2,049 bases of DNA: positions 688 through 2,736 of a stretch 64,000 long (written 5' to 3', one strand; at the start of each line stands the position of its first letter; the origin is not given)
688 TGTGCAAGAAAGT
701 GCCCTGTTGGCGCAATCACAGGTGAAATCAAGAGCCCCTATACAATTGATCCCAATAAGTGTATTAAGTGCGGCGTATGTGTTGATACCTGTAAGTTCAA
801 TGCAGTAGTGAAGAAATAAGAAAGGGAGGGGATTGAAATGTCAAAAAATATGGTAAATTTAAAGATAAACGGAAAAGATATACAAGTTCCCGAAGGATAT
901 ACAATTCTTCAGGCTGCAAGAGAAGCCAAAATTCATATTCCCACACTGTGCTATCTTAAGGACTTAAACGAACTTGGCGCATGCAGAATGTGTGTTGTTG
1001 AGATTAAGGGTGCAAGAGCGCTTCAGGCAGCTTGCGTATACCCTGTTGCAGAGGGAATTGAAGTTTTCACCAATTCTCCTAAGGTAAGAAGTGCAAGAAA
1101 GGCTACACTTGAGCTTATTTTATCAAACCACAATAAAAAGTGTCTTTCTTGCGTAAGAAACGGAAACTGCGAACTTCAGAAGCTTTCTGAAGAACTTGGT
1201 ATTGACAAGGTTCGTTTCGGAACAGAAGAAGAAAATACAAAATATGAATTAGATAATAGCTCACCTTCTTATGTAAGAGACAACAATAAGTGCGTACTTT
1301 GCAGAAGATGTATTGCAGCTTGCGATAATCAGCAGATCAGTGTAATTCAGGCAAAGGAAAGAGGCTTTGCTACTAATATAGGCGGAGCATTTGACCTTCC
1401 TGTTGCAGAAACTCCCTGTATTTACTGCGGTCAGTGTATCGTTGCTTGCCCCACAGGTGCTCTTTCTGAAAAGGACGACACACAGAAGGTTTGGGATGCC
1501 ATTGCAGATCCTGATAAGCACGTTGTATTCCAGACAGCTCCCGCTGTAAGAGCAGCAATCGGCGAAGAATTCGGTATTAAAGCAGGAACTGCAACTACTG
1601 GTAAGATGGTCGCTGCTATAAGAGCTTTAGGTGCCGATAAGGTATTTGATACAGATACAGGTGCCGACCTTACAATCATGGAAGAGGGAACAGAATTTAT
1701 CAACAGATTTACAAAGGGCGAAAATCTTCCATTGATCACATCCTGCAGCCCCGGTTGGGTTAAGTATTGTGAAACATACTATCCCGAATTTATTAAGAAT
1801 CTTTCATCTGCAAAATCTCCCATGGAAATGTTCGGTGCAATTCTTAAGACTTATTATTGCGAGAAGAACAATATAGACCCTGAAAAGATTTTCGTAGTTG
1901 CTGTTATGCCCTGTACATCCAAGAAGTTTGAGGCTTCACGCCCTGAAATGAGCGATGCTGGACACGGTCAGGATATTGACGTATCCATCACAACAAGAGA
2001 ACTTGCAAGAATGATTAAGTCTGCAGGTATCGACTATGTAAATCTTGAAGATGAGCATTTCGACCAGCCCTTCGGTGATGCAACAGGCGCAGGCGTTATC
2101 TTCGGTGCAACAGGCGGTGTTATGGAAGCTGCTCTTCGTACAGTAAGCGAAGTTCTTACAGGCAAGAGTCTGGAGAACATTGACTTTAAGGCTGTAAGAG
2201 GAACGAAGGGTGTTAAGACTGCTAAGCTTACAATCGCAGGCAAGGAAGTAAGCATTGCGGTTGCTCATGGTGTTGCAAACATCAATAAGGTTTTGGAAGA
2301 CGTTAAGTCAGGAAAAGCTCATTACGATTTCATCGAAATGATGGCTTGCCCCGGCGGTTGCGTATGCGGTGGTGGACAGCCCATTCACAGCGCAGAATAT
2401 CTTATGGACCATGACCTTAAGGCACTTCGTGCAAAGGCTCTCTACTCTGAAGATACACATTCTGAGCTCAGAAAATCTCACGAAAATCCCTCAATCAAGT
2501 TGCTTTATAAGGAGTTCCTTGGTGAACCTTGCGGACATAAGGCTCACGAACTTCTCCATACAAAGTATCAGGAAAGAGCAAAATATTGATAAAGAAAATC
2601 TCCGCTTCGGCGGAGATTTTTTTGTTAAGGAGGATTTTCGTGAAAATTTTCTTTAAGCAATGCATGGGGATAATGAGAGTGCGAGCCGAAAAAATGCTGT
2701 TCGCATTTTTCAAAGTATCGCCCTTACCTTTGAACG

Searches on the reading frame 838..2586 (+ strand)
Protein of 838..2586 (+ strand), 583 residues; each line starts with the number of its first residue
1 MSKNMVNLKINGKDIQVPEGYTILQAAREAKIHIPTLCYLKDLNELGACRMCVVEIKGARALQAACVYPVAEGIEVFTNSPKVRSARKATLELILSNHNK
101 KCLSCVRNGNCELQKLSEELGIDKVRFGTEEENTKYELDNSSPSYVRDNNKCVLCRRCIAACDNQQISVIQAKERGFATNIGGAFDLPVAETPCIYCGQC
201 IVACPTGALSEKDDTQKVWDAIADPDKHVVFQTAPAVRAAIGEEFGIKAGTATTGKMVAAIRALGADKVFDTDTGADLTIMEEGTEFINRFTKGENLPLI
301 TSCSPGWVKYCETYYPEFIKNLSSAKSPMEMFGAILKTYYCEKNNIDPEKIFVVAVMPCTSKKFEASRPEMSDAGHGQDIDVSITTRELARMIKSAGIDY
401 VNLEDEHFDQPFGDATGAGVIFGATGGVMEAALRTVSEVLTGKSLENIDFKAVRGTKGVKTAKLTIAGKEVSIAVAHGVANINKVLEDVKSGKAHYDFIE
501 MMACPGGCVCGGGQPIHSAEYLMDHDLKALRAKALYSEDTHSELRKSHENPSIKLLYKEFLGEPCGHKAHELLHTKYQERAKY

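Call 12: find_encoding_contigs(protein=window:838-2586:+, flank=4000, max_places=10)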
Protein window:838-2586:+ (583 aa): no gene with exactly this product is on record in the collection.
